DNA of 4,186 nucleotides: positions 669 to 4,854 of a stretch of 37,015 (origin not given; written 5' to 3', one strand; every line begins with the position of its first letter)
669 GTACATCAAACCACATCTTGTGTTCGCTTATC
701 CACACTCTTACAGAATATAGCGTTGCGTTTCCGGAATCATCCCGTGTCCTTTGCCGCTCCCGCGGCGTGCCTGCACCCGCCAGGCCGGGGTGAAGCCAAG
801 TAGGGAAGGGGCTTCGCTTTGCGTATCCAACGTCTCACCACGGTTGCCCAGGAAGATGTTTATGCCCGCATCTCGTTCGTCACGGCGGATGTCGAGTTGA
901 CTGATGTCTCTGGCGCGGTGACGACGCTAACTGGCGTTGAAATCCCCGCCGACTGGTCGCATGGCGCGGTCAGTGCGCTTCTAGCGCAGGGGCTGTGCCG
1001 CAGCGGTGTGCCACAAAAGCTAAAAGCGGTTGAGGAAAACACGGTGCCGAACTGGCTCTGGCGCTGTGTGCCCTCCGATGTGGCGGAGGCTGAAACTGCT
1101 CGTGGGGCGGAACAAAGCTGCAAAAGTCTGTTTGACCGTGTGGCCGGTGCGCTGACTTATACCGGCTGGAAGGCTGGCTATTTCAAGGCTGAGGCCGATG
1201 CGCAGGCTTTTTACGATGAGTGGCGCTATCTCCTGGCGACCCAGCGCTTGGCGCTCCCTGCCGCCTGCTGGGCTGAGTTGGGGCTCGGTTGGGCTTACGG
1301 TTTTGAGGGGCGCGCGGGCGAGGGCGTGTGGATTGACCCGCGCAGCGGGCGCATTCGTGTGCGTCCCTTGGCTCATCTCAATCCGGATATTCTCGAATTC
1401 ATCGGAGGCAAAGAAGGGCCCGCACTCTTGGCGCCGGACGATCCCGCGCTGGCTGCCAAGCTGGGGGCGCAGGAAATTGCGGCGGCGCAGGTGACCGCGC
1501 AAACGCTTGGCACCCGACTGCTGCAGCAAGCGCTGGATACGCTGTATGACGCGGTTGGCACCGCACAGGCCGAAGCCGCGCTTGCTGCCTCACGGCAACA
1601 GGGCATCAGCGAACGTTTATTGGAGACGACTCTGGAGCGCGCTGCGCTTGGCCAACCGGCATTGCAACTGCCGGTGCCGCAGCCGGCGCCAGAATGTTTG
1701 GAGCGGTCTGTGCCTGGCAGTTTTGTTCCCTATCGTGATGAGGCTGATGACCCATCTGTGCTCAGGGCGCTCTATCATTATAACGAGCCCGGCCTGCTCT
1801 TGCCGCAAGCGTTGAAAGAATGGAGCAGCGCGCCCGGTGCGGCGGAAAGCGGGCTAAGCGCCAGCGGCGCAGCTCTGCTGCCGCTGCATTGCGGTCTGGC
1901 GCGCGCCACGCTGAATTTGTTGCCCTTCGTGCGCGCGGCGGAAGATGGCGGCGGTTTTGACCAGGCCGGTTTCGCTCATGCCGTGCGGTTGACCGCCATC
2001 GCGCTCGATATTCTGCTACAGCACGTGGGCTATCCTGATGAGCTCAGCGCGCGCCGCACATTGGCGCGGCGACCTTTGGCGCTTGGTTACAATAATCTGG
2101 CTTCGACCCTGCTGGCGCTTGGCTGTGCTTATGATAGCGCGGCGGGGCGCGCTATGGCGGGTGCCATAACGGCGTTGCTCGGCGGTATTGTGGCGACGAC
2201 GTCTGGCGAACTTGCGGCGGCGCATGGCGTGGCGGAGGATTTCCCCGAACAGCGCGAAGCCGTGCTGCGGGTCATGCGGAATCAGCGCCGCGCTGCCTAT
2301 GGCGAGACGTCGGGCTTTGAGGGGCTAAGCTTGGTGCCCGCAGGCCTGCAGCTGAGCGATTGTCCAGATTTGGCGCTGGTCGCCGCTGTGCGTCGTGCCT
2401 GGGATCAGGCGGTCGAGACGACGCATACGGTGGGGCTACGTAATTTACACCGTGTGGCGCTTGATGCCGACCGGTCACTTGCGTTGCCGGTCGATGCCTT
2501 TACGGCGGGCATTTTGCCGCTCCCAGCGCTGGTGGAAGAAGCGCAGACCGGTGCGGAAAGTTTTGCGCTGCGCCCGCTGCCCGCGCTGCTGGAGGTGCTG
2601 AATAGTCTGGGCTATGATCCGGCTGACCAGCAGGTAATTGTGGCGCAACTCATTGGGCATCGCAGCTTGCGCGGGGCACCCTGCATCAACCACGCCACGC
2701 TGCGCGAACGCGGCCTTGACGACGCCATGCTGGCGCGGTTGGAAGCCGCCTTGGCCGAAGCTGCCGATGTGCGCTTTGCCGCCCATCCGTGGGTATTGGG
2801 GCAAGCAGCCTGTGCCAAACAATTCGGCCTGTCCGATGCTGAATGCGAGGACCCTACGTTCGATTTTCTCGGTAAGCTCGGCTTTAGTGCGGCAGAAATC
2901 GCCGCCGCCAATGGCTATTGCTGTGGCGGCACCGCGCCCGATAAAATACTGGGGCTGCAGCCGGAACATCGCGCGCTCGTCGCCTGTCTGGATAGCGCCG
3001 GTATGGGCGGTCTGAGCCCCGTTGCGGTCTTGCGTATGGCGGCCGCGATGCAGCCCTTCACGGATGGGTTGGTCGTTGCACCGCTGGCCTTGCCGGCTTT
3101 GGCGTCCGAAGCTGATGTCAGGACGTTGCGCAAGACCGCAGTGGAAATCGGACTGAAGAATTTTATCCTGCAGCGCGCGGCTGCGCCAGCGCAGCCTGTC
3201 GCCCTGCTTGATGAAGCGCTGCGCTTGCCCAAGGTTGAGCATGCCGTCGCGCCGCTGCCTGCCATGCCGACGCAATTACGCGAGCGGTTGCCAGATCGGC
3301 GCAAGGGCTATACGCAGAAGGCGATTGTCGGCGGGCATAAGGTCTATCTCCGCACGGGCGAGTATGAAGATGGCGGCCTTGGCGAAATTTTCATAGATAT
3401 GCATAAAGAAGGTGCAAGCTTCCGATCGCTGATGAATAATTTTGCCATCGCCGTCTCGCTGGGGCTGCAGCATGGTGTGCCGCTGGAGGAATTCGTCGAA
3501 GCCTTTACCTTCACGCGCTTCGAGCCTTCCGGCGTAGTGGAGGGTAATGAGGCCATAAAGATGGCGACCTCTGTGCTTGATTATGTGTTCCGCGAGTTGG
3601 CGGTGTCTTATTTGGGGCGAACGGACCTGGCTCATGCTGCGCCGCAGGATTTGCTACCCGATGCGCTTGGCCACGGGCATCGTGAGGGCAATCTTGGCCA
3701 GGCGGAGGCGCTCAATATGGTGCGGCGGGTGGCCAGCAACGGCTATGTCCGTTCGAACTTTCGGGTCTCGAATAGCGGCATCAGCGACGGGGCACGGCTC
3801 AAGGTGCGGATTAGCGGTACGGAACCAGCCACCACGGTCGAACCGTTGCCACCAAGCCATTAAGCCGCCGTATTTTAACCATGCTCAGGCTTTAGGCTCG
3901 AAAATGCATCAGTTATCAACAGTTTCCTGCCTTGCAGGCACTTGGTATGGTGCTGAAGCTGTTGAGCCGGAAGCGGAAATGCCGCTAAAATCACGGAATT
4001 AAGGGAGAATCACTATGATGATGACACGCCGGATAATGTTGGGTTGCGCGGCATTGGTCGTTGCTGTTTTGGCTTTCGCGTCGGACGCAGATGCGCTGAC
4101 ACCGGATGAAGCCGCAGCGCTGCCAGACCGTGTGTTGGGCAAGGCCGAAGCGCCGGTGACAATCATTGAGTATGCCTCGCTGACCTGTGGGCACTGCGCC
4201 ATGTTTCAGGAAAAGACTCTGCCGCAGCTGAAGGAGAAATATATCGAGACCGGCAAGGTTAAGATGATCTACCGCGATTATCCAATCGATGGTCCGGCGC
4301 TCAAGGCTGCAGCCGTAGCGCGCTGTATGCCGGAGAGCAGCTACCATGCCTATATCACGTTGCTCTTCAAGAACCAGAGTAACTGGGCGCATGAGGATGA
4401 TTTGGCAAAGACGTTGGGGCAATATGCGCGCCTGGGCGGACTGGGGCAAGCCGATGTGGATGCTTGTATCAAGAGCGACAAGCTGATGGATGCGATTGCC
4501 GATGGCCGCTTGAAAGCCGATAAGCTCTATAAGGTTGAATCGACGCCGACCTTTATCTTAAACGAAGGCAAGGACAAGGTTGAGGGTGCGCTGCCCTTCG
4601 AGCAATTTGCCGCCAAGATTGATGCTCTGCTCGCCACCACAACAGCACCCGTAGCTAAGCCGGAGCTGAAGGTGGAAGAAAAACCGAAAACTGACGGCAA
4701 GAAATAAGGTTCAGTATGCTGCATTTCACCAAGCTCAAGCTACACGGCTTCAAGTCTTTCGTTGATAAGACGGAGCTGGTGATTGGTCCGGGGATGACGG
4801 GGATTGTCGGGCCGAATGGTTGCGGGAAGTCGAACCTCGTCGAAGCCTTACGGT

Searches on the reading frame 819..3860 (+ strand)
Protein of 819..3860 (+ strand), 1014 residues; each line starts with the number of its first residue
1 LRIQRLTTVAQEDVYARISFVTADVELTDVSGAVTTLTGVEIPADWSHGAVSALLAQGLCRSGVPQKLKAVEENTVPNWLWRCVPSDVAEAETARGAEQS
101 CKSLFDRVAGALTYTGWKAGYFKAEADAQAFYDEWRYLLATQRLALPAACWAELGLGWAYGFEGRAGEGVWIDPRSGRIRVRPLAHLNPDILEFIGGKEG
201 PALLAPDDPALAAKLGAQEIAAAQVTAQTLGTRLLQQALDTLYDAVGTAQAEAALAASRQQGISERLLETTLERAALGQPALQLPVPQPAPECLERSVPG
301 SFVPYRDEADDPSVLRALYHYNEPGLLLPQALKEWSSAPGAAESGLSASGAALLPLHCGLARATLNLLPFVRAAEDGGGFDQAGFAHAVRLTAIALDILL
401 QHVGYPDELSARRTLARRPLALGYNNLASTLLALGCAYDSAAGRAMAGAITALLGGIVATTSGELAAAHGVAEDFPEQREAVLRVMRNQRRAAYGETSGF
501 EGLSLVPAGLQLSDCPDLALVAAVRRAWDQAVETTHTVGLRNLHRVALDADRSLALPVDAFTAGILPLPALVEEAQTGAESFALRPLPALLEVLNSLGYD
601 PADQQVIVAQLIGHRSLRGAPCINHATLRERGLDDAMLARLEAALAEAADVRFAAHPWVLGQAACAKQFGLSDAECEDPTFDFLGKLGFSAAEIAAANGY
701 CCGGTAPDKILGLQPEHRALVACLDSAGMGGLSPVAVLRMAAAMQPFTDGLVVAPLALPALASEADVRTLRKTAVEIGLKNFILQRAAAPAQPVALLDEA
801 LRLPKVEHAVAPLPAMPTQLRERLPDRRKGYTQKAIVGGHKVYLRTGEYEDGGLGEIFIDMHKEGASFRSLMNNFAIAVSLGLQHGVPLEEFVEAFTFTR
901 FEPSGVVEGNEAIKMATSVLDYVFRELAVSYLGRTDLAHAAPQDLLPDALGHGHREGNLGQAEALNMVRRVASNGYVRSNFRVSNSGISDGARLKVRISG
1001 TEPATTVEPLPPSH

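Call 35: search_protein_families(library=pfam, proteins=[window:819-3860:+], max_evalue=0.0001)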
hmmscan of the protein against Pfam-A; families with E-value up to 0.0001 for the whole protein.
window:819-3860:+ (1014 aa): 3 families
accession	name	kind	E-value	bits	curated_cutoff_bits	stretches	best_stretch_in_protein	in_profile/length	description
PF02867.20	Ribonuc_red_lgC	-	4.7e-23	82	23.9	1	363-625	230-458/523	Ribonucleotide reductase, barrel domain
PF08471.15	Ribonuc_red_2_N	-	4e-19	69.1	27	1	34-142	5-103/103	Class II vitamin B12-dependent ribonucleotide reductase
PF12637.14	TSCPD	-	2.2e-10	41.1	22.8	1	831-928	3-85/88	TSCPD domain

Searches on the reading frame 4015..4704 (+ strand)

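Call 35: search_protein_families(library=pfam, proteins=[window:4015-4704:+], max_evalue=0.0001)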
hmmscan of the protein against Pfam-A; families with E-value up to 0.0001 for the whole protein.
window:4015-4704:+ (230 aa): 3 families
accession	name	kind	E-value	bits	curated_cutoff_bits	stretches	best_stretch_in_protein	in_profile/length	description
PF13462.12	Thioredoxin_4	-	1.7e-39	136.1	23.2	1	37-204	4-165/165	Thioredoxin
PF01323.26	DSBA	-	4.7e-09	36.7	25.6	1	49-202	1-190/191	DSBA-like thioredoxin domain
PF13098.12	Thioredoxin_2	-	3e-05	24.7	27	0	115-201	60-103/104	Thioredoxin-like domain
